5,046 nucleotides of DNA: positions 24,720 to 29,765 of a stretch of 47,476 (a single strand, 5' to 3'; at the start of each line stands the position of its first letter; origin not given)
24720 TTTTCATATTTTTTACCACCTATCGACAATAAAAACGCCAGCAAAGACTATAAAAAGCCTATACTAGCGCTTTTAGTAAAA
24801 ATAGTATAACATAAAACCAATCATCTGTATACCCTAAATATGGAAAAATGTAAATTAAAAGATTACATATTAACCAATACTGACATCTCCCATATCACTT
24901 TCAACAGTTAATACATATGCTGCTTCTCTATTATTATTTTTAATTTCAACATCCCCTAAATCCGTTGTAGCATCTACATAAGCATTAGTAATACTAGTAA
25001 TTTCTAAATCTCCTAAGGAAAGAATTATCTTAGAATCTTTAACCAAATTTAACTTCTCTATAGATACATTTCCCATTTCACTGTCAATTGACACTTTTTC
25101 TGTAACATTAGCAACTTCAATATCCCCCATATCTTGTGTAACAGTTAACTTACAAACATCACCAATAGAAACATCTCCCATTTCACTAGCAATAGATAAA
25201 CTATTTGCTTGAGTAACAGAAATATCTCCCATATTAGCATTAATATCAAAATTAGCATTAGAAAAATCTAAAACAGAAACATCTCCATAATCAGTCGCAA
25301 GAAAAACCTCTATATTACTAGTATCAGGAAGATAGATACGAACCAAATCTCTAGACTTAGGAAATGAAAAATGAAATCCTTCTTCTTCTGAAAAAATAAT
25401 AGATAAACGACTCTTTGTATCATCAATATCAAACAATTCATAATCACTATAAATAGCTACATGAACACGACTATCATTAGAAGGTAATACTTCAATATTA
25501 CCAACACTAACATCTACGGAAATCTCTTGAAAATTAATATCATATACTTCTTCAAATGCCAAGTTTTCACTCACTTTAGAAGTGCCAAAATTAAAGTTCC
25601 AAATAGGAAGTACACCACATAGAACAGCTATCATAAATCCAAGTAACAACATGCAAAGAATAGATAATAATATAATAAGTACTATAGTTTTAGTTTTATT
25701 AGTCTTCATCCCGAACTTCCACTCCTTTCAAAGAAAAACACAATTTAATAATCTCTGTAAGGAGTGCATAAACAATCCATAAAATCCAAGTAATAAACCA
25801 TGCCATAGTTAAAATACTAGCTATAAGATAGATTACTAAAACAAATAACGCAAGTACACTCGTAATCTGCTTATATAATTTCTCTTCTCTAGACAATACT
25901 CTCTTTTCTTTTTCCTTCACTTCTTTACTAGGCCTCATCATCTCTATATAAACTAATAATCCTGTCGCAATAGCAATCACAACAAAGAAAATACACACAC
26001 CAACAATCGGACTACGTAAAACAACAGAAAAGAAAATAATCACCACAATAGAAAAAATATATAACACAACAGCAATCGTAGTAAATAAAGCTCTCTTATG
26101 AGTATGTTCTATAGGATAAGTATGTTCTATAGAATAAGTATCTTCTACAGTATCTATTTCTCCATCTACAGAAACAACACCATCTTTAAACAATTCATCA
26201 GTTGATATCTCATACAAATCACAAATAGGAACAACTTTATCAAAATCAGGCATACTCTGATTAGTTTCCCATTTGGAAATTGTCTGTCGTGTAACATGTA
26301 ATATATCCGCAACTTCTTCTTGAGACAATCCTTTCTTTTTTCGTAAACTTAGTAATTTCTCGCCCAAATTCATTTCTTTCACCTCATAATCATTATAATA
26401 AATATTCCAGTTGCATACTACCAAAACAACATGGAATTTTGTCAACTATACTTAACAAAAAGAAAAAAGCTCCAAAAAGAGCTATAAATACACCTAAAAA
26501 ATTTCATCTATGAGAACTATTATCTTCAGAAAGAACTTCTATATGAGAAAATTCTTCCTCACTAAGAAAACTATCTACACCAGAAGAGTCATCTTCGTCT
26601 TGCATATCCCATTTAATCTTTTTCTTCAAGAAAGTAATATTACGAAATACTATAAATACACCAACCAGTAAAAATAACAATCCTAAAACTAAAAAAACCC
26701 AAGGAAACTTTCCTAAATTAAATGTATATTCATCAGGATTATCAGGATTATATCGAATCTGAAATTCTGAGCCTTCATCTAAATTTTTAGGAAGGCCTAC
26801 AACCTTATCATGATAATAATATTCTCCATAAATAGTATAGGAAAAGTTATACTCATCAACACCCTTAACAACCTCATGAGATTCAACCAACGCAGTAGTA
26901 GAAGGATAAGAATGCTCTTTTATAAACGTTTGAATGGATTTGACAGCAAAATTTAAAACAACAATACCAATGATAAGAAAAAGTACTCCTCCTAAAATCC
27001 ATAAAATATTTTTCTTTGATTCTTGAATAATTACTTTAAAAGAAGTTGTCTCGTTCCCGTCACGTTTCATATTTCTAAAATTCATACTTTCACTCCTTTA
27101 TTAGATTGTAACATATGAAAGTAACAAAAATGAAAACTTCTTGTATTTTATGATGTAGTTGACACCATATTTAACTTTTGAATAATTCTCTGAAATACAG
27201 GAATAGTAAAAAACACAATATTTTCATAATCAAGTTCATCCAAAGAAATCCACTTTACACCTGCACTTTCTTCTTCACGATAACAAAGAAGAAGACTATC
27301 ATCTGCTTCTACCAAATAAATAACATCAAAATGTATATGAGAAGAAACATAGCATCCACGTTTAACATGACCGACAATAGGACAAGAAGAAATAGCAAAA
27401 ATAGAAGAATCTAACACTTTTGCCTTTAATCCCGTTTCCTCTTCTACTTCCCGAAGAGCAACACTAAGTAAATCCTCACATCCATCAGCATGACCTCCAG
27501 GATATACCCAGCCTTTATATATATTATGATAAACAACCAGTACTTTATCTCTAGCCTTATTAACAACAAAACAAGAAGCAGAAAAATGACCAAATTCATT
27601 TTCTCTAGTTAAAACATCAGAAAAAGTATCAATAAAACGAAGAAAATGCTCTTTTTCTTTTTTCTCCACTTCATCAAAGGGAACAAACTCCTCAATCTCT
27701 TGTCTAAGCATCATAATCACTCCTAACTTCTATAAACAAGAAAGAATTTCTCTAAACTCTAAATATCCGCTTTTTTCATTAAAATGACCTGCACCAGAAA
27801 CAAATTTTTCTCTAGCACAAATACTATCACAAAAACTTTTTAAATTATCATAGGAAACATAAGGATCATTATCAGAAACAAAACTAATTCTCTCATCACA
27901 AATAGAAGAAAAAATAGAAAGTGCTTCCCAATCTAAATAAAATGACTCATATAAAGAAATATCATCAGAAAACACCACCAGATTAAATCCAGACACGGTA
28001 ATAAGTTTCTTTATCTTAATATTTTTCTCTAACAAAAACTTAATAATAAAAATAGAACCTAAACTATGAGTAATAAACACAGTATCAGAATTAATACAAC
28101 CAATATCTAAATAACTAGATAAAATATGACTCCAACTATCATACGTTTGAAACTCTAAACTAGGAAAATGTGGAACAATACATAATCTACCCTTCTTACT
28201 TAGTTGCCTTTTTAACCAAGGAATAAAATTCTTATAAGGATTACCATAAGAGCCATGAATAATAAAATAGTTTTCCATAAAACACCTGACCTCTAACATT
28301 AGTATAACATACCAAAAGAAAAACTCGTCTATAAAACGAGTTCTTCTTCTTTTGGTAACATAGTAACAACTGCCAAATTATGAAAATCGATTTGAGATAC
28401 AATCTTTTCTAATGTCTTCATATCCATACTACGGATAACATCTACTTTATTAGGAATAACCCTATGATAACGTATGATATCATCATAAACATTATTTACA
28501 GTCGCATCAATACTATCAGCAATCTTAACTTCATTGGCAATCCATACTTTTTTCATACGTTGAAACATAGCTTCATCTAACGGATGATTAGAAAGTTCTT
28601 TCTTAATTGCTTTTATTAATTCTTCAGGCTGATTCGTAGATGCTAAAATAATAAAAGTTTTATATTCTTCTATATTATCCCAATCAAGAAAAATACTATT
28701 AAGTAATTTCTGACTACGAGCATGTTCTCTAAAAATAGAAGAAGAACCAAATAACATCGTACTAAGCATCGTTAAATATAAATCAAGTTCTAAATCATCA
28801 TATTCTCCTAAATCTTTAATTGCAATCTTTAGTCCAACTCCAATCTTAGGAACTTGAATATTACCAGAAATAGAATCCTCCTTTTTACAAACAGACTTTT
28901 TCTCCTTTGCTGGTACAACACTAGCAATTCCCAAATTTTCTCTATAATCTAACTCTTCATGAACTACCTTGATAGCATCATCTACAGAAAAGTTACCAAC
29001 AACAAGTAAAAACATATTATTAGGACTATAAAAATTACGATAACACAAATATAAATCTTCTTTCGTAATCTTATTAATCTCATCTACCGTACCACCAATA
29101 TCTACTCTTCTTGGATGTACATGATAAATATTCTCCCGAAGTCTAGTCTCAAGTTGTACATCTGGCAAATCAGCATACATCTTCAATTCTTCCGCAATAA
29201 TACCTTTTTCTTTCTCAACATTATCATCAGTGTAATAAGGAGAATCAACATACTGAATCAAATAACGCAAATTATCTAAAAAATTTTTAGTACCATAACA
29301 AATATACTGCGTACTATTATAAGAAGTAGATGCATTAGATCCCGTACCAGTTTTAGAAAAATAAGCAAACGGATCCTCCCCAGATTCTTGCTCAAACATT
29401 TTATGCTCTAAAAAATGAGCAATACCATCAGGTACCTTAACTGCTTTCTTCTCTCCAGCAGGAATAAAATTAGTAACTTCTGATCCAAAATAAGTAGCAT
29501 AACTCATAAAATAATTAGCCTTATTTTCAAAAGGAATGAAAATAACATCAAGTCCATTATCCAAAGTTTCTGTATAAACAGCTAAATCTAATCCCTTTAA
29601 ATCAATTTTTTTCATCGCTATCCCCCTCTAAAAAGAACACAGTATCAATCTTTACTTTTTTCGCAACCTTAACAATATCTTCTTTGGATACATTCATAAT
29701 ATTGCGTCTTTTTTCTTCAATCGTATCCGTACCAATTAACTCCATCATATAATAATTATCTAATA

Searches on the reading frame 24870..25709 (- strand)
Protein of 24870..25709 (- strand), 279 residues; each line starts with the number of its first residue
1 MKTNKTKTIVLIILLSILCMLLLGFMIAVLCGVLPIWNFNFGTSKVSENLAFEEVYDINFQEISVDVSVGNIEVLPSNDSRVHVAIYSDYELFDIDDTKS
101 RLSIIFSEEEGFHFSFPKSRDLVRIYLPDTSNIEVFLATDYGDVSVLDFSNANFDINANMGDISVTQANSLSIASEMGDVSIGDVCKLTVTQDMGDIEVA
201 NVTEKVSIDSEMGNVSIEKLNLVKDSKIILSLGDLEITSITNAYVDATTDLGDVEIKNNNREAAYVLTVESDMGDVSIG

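Call 109: search_protein_families(library=pfam, proteins=[window:24870-25709:-], max_evalue=0.0001)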
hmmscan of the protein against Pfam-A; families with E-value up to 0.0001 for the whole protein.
window:24870-25709:- (279 aa): 1 family
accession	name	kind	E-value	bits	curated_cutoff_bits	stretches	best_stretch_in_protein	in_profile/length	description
PF13349.12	DUF4097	-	8.1e-18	65.1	22.9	1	60-278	1-246/247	Toastrack DUF4097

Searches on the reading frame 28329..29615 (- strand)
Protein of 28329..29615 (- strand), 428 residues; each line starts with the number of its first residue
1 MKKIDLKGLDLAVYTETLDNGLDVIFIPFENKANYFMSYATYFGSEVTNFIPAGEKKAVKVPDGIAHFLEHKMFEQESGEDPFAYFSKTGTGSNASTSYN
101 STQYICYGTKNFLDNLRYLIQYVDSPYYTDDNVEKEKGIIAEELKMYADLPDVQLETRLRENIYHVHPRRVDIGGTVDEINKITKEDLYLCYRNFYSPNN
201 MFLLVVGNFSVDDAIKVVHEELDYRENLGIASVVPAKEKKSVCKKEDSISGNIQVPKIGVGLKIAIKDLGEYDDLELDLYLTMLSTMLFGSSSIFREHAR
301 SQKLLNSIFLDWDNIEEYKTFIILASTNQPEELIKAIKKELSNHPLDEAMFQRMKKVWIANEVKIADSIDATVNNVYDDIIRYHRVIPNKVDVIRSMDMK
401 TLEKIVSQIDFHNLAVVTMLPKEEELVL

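Call 108: search_protein_families(library=pfam, proteins=[window:28329-29615:-], max_evalue=0.0001)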
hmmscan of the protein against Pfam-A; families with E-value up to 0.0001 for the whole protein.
window:28329-29615:- (428 aa): 2 families
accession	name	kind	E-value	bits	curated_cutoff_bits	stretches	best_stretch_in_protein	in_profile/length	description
PF05193.26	Peptidase_M16_C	-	8.8e-16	58.7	23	1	182-343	1-163/181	Peptidase M16 inactive domain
PF00675.25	Peptidase_M16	-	1.2e-09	38.6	22.3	1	50-168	18-140/149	Insulinase (Peptidase family M16)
